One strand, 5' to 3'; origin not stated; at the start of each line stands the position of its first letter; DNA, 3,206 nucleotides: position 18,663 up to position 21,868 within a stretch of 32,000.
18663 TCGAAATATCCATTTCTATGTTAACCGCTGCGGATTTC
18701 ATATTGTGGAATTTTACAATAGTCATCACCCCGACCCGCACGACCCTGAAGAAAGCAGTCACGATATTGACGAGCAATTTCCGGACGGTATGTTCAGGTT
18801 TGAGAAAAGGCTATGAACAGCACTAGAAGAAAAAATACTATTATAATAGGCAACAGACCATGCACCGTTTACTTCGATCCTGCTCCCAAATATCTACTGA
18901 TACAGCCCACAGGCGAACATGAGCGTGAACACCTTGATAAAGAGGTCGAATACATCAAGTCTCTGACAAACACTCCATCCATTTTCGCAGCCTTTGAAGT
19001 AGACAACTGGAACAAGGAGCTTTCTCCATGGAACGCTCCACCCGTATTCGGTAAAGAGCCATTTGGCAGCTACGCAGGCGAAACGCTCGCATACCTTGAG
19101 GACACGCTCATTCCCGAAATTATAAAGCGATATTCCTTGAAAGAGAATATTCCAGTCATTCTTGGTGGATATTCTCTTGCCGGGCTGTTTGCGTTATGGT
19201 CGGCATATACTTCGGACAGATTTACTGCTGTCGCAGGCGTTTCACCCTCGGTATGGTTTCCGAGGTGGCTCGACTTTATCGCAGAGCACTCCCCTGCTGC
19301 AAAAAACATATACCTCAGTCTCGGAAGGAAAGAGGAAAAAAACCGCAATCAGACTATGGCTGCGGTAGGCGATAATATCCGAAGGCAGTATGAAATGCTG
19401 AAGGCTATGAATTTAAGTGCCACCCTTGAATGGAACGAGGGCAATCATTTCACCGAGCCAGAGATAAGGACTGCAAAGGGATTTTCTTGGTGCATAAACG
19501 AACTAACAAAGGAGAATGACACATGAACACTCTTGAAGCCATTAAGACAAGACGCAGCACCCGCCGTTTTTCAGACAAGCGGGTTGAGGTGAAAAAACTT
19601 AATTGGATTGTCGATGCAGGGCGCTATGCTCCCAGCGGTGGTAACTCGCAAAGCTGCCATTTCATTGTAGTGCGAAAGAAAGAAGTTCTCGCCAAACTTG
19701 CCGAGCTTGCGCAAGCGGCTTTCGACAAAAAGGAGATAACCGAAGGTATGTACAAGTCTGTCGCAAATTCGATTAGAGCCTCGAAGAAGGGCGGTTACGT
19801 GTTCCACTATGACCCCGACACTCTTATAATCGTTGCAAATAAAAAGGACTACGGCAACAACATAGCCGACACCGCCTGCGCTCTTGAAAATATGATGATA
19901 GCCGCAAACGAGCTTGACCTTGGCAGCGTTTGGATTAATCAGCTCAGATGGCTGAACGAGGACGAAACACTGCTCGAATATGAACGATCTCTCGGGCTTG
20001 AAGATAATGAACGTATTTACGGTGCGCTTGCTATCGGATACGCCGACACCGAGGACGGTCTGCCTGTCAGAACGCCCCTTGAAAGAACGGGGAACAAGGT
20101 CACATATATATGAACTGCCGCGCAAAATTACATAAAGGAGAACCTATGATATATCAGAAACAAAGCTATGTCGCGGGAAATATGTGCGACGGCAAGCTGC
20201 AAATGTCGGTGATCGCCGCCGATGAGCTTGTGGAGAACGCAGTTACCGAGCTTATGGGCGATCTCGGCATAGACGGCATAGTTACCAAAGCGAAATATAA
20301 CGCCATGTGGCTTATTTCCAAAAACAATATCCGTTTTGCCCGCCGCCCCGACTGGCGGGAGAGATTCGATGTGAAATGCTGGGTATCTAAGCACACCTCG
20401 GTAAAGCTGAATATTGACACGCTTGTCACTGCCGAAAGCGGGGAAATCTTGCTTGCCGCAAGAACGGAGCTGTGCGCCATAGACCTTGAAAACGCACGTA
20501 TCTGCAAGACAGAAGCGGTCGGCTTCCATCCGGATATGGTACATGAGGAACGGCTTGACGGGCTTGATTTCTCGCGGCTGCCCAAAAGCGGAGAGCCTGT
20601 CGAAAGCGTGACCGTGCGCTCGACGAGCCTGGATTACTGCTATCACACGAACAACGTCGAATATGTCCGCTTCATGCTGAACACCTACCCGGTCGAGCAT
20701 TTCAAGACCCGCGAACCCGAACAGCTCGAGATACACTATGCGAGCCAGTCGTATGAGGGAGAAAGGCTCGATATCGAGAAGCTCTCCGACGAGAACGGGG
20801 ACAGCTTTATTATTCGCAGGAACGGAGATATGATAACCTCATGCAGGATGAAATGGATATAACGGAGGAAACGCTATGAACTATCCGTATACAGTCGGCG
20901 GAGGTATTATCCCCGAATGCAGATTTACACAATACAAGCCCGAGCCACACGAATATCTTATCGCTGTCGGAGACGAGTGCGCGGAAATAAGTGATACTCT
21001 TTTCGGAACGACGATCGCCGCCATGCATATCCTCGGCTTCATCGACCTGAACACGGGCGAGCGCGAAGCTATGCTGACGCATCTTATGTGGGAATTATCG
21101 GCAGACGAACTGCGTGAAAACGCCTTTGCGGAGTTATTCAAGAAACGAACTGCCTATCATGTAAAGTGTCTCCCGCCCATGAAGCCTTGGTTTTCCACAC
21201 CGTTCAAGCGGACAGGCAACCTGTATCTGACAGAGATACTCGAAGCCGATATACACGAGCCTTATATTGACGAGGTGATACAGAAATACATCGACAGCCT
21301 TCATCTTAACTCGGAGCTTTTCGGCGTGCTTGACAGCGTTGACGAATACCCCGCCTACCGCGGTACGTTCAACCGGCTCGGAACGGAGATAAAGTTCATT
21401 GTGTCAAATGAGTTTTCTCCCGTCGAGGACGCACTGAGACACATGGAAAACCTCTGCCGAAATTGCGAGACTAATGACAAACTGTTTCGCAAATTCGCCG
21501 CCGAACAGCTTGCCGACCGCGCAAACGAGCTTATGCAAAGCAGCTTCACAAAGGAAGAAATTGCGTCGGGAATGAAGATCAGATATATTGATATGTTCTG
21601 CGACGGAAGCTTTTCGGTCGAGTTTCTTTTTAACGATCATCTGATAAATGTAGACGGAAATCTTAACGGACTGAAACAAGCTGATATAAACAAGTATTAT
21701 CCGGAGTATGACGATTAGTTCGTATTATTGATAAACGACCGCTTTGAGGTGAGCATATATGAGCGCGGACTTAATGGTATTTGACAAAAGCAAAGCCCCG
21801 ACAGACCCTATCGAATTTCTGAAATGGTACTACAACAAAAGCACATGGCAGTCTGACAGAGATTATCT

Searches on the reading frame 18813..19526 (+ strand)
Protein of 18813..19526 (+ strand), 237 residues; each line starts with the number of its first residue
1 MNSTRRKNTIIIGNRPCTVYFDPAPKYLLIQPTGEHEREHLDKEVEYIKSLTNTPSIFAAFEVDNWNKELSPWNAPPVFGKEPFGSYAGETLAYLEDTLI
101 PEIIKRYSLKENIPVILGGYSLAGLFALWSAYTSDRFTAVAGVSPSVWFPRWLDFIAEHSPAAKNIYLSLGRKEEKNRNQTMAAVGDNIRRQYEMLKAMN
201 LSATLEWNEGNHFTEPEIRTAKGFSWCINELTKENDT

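Call 23: search_protein_families(library=pfam, proteins=[window:18813-19526:+], max_evalue=0.001)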
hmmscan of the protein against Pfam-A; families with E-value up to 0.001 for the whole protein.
window:18813-19526:+ (237 aa): 1 family
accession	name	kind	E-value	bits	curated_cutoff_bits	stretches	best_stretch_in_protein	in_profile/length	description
PF00756.26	Esterase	-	8.2e-06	26.2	22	1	71-194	73-214/251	Putative esterase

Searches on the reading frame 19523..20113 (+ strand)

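Call 23: search_protein_families(library=pfam, proteins=[window:19523-20113:+], max_evalue=0.001)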
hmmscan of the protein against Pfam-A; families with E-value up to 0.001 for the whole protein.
window:19523-20113:+ (196 aa): 2 families
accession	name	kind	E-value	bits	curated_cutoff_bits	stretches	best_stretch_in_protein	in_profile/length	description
PF00881.29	Nitroreductase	-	2.9e-30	106.1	23.5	1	7-173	1-167/167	Nitroreductase family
PF14512.11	TM1586_NiRdase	-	1.5e-08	34.9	27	0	25-59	159-193/215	Putative TM nitroreductase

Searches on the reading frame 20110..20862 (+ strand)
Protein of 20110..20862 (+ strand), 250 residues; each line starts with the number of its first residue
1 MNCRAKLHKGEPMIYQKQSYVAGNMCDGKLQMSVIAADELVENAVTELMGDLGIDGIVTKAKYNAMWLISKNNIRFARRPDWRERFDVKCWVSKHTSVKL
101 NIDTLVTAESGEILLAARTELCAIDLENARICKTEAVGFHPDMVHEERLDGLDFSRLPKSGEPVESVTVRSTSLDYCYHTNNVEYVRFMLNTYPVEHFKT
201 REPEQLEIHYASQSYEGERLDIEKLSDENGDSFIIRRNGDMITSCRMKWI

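Call 24: search_protein_families(library=pfam, proteins=[window:20110-20862:+], max_evalue=0.001)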
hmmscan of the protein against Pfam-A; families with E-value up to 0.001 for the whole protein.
window:20110-20862:+ (250 aa): 2 families
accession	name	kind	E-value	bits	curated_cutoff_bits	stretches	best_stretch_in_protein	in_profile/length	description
PF20791.3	Acyl-ACP_TE_C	-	5.7e-10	39.7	21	1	165-249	10-99/101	Acyl-ACP thioesterase C-terminal domain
PF01643.23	Acyl-ACP_TE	-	5.1e-07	29.9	23.7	1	15-133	4-122/131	Acyl-ACP thioesterase N-terminal domain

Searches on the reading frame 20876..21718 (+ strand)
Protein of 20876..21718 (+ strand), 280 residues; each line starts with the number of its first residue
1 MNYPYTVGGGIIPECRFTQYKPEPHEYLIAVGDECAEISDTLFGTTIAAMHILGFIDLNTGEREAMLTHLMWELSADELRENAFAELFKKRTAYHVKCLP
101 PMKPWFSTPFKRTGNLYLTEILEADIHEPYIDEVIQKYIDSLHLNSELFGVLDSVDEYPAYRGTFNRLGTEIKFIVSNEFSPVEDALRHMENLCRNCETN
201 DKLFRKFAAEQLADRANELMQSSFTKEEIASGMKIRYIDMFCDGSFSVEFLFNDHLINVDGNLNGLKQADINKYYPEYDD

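Call 24: search_protein_families(library=pfam, proteins=[window:20876-21718:+], max_evalue=0.001)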
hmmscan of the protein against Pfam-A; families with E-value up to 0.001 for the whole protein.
window:20876-21718:+ (280 aa): 2 families
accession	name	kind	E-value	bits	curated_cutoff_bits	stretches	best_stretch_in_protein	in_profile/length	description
PF10020.14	DUF2262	-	6.6e-08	33.6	29.8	1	149-266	4-137/142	Uncharacterized protein conserved in bacteria (DUF2262)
PF22886.1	DUF7021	-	1.7e-05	25.1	27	1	19-138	8-123/123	Domain of unknown function (DUF7021)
